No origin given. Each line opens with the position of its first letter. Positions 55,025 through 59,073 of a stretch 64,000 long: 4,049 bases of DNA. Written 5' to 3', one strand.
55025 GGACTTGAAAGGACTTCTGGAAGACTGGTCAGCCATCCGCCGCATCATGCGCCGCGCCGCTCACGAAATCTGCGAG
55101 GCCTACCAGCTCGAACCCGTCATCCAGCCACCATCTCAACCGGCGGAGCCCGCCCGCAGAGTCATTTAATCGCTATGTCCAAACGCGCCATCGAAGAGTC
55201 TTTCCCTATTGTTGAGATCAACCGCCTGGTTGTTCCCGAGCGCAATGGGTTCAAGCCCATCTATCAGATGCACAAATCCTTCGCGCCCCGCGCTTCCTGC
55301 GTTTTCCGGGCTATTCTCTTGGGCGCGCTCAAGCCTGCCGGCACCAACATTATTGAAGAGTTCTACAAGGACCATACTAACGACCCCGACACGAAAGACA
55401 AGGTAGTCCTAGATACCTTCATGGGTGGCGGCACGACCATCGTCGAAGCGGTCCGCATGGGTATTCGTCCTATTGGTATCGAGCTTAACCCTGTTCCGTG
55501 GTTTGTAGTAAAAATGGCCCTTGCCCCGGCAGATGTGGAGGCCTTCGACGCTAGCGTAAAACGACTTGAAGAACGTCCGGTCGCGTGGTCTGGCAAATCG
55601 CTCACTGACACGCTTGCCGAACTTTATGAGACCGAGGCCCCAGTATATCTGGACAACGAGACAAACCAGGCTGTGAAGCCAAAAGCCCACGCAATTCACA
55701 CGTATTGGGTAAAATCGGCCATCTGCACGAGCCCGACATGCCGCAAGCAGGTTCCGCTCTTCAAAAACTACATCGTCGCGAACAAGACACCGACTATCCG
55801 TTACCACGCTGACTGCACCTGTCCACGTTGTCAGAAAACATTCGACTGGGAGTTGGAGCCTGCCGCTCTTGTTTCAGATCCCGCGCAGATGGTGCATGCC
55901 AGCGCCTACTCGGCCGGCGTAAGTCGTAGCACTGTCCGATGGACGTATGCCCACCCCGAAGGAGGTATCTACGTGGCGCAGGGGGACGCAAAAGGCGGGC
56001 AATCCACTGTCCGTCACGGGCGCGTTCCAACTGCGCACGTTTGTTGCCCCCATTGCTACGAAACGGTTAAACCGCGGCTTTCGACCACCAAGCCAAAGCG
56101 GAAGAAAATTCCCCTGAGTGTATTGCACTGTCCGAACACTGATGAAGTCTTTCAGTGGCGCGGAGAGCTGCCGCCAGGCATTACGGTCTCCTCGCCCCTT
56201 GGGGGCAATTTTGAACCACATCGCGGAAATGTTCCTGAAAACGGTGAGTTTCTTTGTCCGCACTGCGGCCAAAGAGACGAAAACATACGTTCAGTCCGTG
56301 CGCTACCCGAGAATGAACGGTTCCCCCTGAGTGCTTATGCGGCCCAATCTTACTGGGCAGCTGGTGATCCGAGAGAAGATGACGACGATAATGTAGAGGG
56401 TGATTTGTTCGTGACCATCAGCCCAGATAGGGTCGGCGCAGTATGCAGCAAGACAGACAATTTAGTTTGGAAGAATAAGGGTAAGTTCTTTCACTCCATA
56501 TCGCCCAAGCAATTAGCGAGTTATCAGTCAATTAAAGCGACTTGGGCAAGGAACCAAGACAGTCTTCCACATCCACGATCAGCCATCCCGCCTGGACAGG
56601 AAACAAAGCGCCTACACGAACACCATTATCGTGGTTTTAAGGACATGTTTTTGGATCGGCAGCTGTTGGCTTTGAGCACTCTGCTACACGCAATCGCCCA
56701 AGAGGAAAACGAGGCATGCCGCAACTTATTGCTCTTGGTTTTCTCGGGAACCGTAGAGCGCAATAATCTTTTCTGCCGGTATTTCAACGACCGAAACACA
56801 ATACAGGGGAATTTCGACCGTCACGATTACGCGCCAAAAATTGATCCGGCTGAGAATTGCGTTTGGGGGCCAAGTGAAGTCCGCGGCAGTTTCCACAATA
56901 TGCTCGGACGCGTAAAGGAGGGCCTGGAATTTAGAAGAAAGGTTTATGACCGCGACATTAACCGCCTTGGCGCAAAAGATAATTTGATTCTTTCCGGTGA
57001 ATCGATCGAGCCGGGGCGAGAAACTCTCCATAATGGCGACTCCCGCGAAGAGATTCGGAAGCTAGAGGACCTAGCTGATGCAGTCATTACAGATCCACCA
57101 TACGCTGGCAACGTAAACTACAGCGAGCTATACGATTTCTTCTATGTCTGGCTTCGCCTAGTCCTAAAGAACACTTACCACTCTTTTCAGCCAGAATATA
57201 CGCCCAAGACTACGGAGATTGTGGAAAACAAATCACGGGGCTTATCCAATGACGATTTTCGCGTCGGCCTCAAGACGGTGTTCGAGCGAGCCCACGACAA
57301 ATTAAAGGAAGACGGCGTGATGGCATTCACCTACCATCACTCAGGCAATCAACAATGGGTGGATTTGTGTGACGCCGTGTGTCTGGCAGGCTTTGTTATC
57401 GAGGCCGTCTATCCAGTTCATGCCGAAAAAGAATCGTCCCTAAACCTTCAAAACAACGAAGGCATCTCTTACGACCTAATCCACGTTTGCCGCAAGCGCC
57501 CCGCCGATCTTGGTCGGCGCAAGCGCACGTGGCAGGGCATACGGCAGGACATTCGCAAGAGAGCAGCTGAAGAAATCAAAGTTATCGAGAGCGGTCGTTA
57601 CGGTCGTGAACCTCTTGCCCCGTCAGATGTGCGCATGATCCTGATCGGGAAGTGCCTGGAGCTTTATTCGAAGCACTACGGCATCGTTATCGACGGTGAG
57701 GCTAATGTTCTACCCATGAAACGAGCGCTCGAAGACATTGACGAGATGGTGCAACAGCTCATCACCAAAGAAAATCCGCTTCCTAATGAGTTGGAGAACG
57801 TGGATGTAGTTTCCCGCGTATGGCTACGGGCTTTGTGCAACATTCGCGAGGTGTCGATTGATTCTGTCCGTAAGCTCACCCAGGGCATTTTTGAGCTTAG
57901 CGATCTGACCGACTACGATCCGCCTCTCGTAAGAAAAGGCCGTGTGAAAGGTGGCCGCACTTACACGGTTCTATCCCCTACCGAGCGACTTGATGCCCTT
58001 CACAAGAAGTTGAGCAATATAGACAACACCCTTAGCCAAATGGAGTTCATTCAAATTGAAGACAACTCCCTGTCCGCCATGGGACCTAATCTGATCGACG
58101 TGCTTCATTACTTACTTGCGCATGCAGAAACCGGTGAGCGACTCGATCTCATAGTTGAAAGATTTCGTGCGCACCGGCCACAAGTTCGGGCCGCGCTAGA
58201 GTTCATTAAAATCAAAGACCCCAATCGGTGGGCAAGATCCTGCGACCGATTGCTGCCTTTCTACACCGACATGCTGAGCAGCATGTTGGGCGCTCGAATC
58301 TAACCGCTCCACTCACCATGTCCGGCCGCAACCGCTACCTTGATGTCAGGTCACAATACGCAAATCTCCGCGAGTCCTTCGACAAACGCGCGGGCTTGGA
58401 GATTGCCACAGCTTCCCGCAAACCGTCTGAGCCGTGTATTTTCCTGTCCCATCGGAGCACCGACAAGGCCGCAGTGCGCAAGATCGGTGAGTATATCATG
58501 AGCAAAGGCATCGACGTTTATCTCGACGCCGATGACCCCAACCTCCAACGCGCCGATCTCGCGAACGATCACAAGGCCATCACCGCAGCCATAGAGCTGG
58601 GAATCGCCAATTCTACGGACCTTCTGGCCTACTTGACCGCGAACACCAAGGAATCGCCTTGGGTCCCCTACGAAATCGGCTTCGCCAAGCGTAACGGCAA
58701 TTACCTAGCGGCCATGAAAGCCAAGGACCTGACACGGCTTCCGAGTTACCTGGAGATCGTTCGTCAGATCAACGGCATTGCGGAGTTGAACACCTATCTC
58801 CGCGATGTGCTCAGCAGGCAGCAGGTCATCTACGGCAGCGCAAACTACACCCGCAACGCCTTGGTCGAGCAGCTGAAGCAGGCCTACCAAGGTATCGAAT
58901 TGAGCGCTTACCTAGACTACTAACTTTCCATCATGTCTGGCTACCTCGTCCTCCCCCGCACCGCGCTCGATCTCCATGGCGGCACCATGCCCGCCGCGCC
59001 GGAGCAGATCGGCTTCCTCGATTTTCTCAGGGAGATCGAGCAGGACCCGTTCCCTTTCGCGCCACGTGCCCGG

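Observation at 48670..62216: Eleven-gene, translationally coupled BREX-type-3-like operon with non-canonical composition and order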

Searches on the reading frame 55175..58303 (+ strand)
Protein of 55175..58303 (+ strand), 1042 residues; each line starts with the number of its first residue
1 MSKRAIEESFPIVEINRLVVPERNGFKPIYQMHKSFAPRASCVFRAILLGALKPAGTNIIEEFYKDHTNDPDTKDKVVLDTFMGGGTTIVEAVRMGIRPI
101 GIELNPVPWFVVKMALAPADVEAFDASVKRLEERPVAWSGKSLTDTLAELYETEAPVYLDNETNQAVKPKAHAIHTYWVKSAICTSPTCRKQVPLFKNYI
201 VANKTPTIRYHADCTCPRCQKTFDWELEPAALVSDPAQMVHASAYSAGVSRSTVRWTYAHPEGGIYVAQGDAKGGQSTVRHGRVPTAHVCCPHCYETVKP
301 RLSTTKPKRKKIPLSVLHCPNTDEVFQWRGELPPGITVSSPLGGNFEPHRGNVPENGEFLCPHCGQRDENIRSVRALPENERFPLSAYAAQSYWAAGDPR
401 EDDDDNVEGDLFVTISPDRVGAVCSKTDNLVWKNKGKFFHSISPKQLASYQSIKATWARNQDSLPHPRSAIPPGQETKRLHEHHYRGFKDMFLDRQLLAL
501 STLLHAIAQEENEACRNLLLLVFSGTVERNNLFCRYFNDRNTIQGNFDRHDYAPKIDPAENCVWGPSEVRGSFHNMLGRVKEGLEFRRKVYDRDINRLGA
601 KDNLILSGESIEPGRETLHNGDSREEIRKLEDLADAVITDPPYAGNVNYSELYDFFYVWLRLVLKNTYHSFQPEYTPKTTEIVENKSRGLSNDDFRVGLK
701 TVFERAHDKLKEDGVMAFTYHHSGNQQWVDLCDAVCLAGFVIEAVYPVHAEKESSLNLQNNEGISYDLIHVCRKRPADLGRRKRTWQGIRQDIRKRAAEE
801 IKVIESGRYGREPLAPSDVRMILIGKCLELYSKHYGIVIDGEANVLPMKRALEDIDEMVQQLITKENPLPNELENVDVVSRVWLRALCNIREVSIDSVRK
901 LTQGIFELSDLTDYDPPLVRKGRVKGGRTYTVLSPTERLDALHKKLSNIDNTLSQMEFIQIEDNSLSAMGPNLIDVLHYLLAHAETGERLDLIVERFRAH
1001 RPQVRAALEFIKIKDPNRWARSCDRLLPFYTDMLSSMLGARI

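Call 5: search_protein_families(library=pfam, proteins=[window:55175-58303:+], max_evalue=0.01)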
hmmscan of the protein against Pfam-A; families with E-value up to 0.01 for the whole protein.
window:55175-58303:+ (1042 aa): 1 family
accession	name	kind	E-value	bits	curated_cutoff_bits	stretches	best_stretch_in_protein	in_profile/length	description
PF01555.25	N6_N4_Mtase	-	3.2e-11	44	26.7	2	70-106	181-213/221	DNA methylase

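Call 6: search_protein_families(library=padloc, proteins=[window:55175-58303:+], max_evalue=0.01)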
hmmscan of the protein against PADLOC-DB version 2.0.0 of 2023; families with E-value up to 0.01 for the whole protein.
window:55175-58303:+ (1042 aa): 36 families (the best 25 are shown)
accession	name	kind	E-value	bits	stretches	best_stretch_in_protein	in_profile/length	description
PDLC00661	HmaB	-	6.6e-32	108.3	1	636-866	571-812/973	DNA-adenine methylase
PDLC00660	HmaB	-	1.4e-29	100.6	1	636-860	570-806/967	DNA-adenine methylase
PDLC02541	PglX|PglXI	-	3.7e-20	69.7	2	467-778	358-626/919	PglXI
PDLC02189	DUF1156_MTase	-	2.9e-19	66.8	1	626-796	539-701/944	-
PDLC03233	MTase_II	-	2.3e-15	54.2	1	631-768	490-637/731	Type II methyltransferase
PDLC03314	MTase_II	-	9.6e-13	45.1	1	627-781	540-685/944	Type II methyltransferase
PDLC03352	MTase_II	-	1.3e-12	44.4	1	630-666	562-598/1023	Type II methyltransferase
PDLC03346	MTase_II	-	1.6e-11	40.7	1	621-785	596-747/1068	Type II methyltransferase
PDLC03380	MTase_II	-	2.4e-09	34.9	1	76-126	58-108/393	Type II methyltransferase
PDLC03224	MTase_II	-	9.8e-09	32.6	1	74-115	93-134/481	Type II methyltransferase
PDLC03325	MTase_II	-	5.1e-08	30.1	1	75-131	92-148/426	Type II methyltransferase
PDLC03239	MTase_II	-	1.4e-07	28.6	1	73-112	89-130/442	Type II methyltransferase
PDLC03371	MTase_II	-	1.5e-07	29.3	1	74-105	210-241/260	Type II methyltransferase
PDLC03249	MTase_II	-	1.6e-07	28.5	1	75-131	139-195/541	Type II methyltransferase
PDLC03387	MTase_II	-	1.7e-07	28.7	1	74-106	233-265/289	Type II methyltransferase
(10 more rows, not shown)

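Call 7: search_protein_families(library=ncbifam, proteins=[window:55175-58303:+], max_evalue=0.01)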
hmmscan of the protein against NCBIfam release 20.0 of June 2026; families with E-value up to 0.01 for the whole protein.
window:55175-58303:+ (1042 aa): 5 families
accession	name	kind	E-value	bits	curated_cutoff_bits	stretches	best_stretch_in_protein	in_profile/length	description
NF042963.1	DUF1156_antiphage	equivalog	1.3e-25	89.7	1000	1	625-803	565-731/960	anti-phage-associated DUF1156 domain-containing protein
TIGR01177.1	TIGR01177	hypoth_equivalog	9.2e-05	21.9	316.55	0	75-104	183-212/330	TIGR01177 family methyltransferase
NF008572.0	PRK11524.1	equivalog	0.0019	17.4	292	0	73-106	213-246/294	adenine-specific DNA-methyltransferase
NF010253.0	PRK13699.1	subfamily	0.0077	15.9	244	0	75-104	164-193/226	DNA methyltransferase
NF050803.1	DnaMtaseCcrMCaul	equivalog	0.0086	15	830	0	74-105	205-236/350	adenine-specific DNA-methyltransferase CcrM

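Call 79: search_protein_families(library=pfam, alignment_id=A6, max_evalue=0.01)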
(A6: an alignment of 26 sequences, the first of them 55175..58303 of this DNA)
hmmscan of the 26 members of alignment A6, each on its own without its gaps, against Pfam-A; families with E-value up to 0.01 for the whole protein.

A. member 1, window:55175-58303:+ (1042 aa): 1 family
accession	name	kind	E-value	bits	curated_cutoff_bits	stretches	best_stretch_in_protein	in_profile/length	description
PF01555.25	N6_N4_Mtase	-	3.2e-11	44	26.7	2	70-106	181-213/221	DNA methylase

B. families by the number of members that match (of 26 scanned): 11 families
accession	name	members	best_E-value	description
PF01555.25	N6_N4_Mtase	26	3e-14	DNA methylase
PF06634.17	DUF1156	25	4.6e-08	Protein of unknown function (DUF1156)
PF01170.24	UPF0020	15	0.00015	RMKL-like, methyltransferase domain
PF03602.21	Cons_hypoth95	14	0.00023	Conserved hypothetical protein 95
PF02086.21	MethyltransfD12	12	5.2e-05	D12 class N6 adenine-specific DNA methyltransferase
PF08274.17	Zn_Ribbon_YjdM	2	0.0014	PhnA Zinc-Ribbon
PF19134.6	DUF5817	1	0.00011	Domain of unknown function (DUF5817)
PF09723.15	Zn_ribbon_8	1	0.0013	Zinc ribbon domain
PF25206.1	DUF7836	1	0.0019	Domain of unknown function (DUF7836)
PF24042.1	DUF7351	1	0.0037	Domain of unknown function (DUF7351)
PF05191.20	ADK_lid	1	0.0055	Adenylate kinase, active site lid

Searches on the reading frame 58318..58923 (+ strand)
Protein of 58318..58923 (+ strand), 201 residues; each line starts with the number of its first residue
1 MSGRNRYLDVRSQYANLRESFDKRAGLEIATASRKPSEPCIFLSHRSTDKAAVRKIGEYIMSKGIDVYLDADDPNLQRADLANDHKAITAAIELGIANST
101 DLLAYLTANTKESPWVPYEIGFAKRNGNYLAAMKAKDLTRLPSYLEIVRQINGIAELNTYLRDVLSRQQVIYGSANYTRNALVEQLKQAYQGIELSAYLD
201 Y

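Call 5: search_protein_families(library=pfam, proteins=[window:58318-58923:+], max_evalue=0.01)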
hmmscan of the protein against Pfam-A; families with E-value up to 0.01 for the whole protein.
window:58318-58923:+ (201 aa): 3 families
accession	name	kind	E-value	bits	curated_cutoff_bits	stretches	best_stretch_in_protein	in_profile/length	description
PF13676.11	TIR_2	-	6.5e-10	40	28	1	41-126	1-83/122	TIR domain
PF08937.16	ThsB_TIR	-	4.5e-07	30.6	21.2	1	42-135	1-95/100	Thoeris protein ThsB, TIR-like domain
PF05014.21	Nuc_deoxyrib_tr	-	0.0089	16.6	28.8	0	45-131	9-94/117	Nucleoside 2-deoxyribosyltransferase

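Call 6: search_protein_families(library=padloc, proteins=[window:58318-58923:+], max_evalue=0.01)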
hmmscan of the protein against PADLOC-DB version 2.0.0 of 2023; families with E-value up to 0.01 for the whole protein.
window:58318-58923:+ (201 aa): 13 families
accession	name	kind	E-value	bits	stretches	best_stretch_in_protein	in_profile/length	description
PDLC00436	ThsB1|ThsB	-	6.1e-14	49.9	1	29-125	26-118/183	TIR-like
PDLC00419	ThsB1|ThsB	-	1.3e-10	39.3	1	30-124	19-109/165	TIR-like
PDLC00422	ThsB1|ThsB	-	1.4e-10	39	1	34-122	36-122/194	TIR-like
PDLC00418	ThsB1|ThsB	-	4.3e-10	37.6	1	41-130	7-95/155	TIR-like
PDLC00425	ThsB1|ThsB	-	8.5e-09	33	1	41-151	254-365/389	TIR-like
PDLC00437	ThsB1|ThsB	-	1.2e-07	29.9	1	59-140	2-81/129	TIR-like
PDLC00426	ThsB1|ThsB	-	2.2e-07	28.5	1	41-134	240-332/352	TIR-like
PDLC00423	ThsB1|ThsB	-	2.1e-05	22.3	1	39-125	36-119/190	TIR-like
PDLC02012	SAVED5--SAVED_TIR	-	2.1e-05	21.8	1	40-117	15-84/404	-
PDLC03825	spbK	-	0.00023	18.7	1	18-65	126-175/308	-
PDLC00431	ThsB1|ThsB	-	0.0021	16.5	1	84-138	48-102/162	TIR-like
PDLC05062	PDC-S66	-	0.0025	15.3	1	28-72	138-183/282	-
PDLC04688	PDC-M50B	-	0.0099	14.1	0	83-139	48-104/162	-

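Call 7: search_protein_families(library=ncbifam, proteins=[window:58318-58923:+], max_evalue=0.01)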
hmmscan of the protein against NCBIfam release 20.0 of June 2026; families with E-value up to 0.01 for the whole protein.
window:58318-58923:+ (201 aa): 1 family
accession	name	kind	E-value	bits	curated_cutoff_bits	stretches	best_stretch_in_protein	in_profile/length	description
NF042941.1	Retron_TIR_antiphage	equivalog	9e-05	21.4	600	1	29-120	330-414/464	TIR domain-containing anti-phage reverse transcriptase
